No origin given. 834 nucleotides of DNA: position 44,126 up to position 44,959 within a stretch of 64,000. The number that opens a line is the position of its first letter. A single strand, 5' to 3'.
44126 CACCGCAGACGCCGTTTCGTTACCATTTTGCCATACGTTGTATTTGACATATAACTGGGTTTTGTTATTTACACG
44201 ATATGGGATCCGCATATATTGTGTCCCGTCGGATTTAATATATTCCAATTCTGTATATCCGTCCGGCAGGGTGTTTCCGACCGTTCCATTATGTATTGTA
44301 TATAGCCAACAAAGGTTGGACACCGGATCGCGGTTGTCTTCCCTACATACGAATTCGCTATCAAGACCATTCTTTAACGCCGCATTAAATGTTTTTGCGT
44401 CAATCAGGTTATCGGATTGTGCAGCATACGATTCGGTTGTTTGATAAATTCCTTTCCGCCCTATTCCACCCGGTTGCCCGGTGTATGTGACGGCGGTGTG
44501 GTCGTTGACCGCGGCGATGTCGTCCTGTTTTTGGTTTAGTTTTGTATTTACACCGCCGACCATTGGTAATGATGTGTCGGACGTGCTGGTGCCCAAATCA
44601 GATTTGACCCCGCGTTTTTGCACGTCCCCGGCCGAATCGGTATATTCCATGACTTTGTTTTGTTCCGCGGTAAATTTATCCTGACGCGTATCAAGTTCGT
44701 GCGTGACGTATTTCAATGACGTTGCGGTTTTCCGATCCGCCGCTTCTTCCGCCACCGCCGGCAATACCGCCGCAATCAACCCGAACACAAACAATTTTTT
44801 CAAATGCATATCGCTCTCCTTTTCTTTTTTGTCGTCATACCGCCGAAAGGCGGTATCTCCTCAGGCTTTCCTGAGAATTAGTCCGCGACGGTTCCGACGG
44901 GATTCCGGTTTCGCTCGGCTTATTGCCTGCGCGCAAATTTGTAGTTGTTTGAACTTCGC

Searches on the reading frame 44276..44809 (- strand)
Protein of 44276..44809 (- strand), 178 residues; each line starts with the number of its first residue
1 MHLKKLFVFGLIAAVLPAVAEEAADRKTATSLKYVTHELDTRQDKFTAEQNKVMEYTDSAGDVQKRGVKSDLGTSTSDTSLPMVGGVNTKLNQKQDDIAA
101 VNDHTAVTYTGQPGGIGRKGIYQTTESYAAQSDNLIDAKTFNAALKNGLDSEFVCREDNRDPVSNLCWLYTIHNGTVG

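Call 33: find_related_loci(query=A3, collection=genome_contigs, flank=3000)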
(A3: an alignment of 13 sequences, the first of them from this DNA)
Query A3 (178 aa) in genome_contigs; peptide patterns used: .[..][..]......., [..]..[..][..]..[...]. (x = any residue, [..] = any of these).
56 stretches matched a pattern; 31 encode a relative of the query (tblastn E <= 1e-3); 31 distinct loci.
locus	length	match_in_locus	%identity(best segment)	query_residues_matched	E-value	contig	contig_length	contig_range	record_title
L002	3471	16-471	64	23-176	3e-60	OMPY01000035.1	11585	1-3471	uncultured proteobacterium isolate RUG774 genome assembly, contig: scaffold_4274, whole genome shotgun sequence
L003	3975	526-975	63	23-174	2e-59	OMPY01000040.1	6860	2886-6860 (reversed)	uncultured proteobacterium isolate RUG774 genome assembly, contig: scaffold_6324, whole genome shotgun sequence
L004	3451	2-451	63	25-176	3e-58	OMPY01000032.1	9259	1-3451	uncultured proteobacterium isolate RUG774 genome assembly, contig: scaffold_3553, whole genome shotgun sequence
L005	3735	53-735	61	23-178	7e-55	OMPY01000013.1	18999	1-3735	uncultured proteobacterium isolate RUG774 genome assembly, contig: scaffold_1165, whole genome shotgun sequence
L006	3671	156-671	58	3-174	1e-54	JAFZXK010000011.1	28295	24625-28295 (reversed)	MAG: Alphaproteobacteria bacterium isolate RGIG8185 Water_buffalos_Rumen-3__c923860, whole genome shotgun sequence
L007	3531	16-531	55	3-174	4e-52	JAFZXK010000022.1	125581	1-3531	MAG: Alphaproteobacteria bacterium isolate RGIG8185 Water_buffalos_Rumen-3__c1669434, whole genome shotgun sequence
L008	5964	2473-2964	53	6-176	2e-51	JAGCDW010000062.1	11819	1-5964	MAG: Alphaproteobacteria bacterium isolate RGIG9702 Yak_Omasum-2__c814233, whole genome shotgun sequence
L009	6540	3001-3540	52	2-176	2e-50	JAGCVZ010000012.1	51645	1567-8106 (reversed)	MAG: Alphaproteobacteria bacterium isolate RGIG10173 Yak_Rumen-4__c1858873, whole genome shotgun sequence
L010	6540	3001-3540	51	2-176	4e-49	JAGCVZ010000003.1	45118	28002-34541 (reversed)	MAG: Alphaproteobacteria bacterium isolate RGIG10173 Yak_Rumen-4__c318245, whole genome shotgun sequence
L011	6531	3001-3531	49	2-177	1e-48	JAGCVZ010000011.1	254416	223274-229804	MAG: Alphaproteobacteria bacterium isolate RGIG10173 Yak_Rumen-4__c1771960, whole genome shotgun sequence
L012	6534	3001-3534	49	2-178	8e-49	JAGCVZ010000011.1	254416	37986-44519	MAG: Alphaproteobacteria bacterium isolate RGIG10173 Yak_Rumen-4__c1771960, whole genome shotgun sequence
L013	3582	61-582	50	2-174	3e-47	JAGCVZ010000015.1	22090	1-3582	MAG: Alphaproteobacteria bacterium isolate RGIG10173 Yak_Rumen-4__c2231061, whole genome shotgun sequence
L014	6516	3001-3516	47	2-172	2e-43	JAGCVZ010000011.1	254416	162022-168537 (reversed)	MAG: Alphaproteobacteria bacterium isolate RGIG10173 Yak_Rumen-4__c1771960, whole genome shotgun sequence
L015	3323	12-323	64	68-174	1e-39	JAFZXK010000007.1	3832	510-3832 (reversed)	MAG: Alphaproteobacteria bacterium isolate RGIG8185 Water_buffalos_Rumen-3__c549320, whole genome shotgun sequence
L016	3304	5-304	64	72-174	2e-37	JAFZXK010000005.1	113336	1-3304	MAG: Alphaproteobacteria bacterium isolate RGIG8185 Water_buffalos_Rumen-3__c401128, whole genome shotgun sequence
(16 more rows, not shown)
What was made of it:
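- There are many copies per small genome (call 33).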

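Call 49: search_protein_representatives(alignment_id=A4)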
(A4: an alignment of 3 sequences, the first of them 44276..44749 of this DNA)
Query: 3 sequences, 156 profile positions. Proteins with E-value up to 0.001 (for the whole library): 307; up to 1e-10: 162; up to 1e-30: 33. The best 150 are listed.
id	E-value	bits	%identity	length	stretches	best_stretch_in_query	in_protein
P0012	1.0e-92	324.6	-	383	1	1-156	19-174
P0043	1.9e-88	310.7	-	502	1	1-154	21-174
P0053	6.0e-88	309.1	-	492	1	1-153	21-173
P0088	1.6e-87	307.8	-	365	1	1-153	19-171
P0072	4.0e-87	306.4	-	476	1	1-153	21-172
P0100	8.2e-87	305.4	-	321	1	1-155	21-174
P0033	1.1e-86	305.0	-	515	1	1-153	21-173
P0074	4.2e-86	303.1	-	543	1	1-153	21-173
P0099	6.1e-86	302.6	-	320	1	1-155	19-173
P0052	1.2e-85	301.7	-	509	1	1-154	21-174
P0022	2.9e-81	287.4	-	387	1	1-154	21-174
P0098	1.7e-65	236.1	-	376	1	1-153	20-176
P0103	2.1e-61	222.9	-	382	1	2-153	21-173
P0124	1.5e-56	207.1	-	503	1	3-154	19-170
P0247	2.3e-56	206.5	-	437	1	3-153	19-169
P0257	1.5e-39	151.9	-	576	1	8-153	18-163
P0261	4.4e-32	127.6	-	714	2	3-151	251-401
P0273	3.3e-19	85.8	-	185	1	3-152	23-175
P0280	1.5e-16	77.2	-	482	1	10-150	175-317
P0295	4.8e-15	72.2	-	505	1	3-135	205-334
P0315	7.7e-14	68.4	-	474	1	11-134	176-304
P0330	2.1e-13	66.9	-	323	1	67-146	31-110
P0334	4.4e-13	65.9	-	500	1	9-133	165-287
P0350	2.6e-12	63.4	-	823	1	10-134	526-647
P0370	1.2e-11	61.2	-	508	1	4-133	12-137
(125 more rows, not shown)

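Call 51: search_protein_families(library=pfam, proteins=[P0261, P0350, P0280, P0295, P0315, P0334, P0273, P0330, P0370, P0257], max_evalue=0.01)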
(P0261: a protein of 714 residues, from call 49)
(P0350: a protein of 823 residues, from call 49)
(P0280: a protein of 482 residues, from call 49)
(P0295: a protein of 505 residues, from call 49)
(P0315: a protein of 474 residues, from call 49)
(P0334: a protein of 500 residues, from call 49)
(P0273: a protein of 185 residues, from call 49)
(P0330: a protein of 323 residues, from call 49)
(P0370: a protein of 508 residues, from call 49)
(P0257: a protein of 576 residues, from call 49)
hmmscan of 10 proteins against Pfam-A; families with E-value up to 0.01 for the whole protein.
P0261 (714 aa): 1 family
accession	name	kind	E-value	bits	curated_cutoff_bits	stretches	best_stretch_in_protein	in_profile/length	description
PF12662.13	cEGF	-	0.0026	18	26.6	1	39-53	6-20/24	Complement Clr-like EGF-like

P0350 (823 aa): 0 families

P0280 (482 aa): 0 families

P0295 (505 aa): 1 family
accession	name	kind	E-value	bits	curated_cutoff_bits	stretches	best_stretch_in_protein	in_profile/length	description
PF00085.26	Thioredoxin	-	3.4e-08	33.9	23.5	1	18-99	15-97/103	Thioredoxin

P0315 (474 aa): 0 families

P0334 (500 aa): 0 families

P0273 (185 aa): 0 families

P0330 (323 aa): 0 families

P0370 (508 aa): 0 families

P0257 (576 aa): 0 families

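Call 59: predict_structure(alignment_id=A6)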
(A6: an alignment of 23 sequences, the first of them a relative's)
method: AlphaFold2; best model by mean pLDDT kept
length: 185 residues; sequences in the alignment: 23
mean_pLDDT: 75.7   pTM: 0.39
mean pLDDT of the five models: 75.7, 71.9, 70.7, 70.6, 66.3
residues with pLDDT >= 90: 27; 70-90: 111; 50-70: 31; < 50: 16
segments of 3 or more residues with pLDDT < 50: 1-5, 18-23, 182-185
pLDDT, mean of each block of 10 residues (from residue 1): 46 50 52 81 77 86 88 80 88 77 81 81 72 78 80 92 93 75 45
secondary structure, 60 per line:
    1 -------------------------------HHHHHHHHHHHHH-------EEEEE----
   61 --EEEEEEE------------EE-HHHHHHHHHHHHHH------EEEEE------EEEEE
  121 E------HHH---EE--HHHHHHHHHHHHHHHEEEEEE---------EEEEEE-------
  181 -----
elements in order: H32-44 E52-56 E63-69 H85-98 E105-109 E116-121 H138-152 E153-158 E168-173
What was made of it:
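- The N-module is modelled as three helix-hairpin units (pLDDT 76; call 59).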

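Call 61: fold_search(model_id=the predicted structure, library=pdb)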
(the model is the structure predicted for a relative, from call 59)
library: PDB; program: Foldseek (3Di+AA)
matches with E <= 10: 12; with E <= 0.001: 0
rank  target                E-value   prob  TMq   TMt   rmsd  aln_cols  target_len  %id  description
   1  7lix_A                5.1e+00  0.01  0.12  0.11  22.0       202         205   12  CaRSP1 and scaffolded phycoerythrin beta subunits from the phycobilisome of Porphyridium purpureum (released 2021-04-07)
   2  4alz                  5.8e+00  0.04  0.20  0.19  14.4       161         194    9  The Yersinia T3SS basal body component YscD reveals a different structural periplasmatic domain organization to known ho (released 2013-04-24)
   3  9mkb_BA               6.5e+00  0.03  0.12  0.06  16.3        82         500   20  Structure of the bacteriophage T4 portal-neck-tail complex (released 2025-12-24)
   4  9v26_si               7.0e+00  0.04  0.11  0.27  12.4        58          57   10  Cryo- EM structure of 75S ribosome with A/P- & P/E- tRNAs from Entamoeba histolytica bound to antibiotic paromomycin (released 2025-10-08)
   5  7y4l_KA               7.0e+00  0.02  0.19  0.17  18.4       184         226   12  PBS of PBS-PSII-PSI-LHCs from Porphyridium purpureum. (released 2023-01-18)
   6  2pro_A                7.4e+00  0.02  0.12  0.15  15.3       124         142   10  PRO REGION OF ALPHA-LYTIC PROTEASE (released 1999-04-27)
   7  5ms0_M                7.4e+00  0.01  0.11  0.06  30.1       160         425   12  pseudo-atomic model of the RNA polymerase lambda-based antitermination complex solved by cryo-EM (released 2017-05-03)
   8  5epw_A                7.9e+00  0.02  0.09  0.14  14.3        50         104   10  C-Terminal Domain Of Human Coronavirus Nl63 Nucleocapsid Protein (released 2017-02-22)
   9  9v1j_si               8.4e+00  0.04  0.11  0.22  13.0        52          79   10  Cryo- EM structure of small subunit (body) of 75S ribosome with P- tRNA from Entamoeba histolytica (released 2025-10-08)
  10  9rku_BD               8.9e+00  0.02  0.10  0.04  11.2        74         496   15  Agrobacterium phage 7-7-1 baseplate (released 2025-12-10)
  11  2ge8_G                8.9e+00  0.02  0.09  0.13  14.0        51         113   20  Structure of the C-terminal dimerization domain of infectious bronchitis virus nucleocapsid protein (released 2006-06-27)
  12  4hlb                  9.5e+00  0.01  0.09  0.16  21.0        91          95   16  Crystal structure of an alpha-lytic protease prodomain-like protein (DESPIG_01740) from Desulfovibrio piger ATCC 29098 a (released 2012-12-12)
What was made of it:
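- Tried and rejected: Foldseek of the N-module model against the PDB found no match (call 61).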

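Call 97: find_related_loci(query=A3, collection=viral_contigs, flank=6000)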
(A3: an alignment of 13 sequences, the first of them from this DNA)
Query A3 (178 aa) in viral_contigs; peptide patterns used: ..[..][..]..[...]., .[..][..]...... (x = any residue, [..] = any of these).
42 stretches matched a pattern, but none encodes a relative of the query by tblastn (E <= 1e-3).
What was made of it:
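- Closest known: Phage receptor-binding and tail-fibre proteins with LamG-like/ConA-like jelly-roll modules. Different: The carrier part, the N-module plus tail, is absent from viruses (call 97).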

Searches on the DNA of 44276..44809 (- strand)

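Call 82: search_rna_families(source=L020, start=2700, end=3000, threshold=evalue, max_evalue=10)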
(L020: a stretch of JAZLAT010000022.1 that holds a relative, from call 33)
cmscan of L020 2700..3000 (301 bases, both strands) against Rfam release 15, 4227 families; matches with E-value up to 10: 2.
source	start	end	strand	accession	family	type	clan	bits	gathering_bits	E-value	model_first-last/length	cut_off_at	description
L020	2868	2954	+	RF02221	sRNA-Xcc1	Gene; sRNA;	-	22.3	53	0.11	1-87/87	no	sRNA-Xcc1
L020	2700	2761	+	RF03150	RAGATH-15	Gene; sRNA;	-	9.6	199.5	4.1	238-299/299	5'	RAGATH-15 RNA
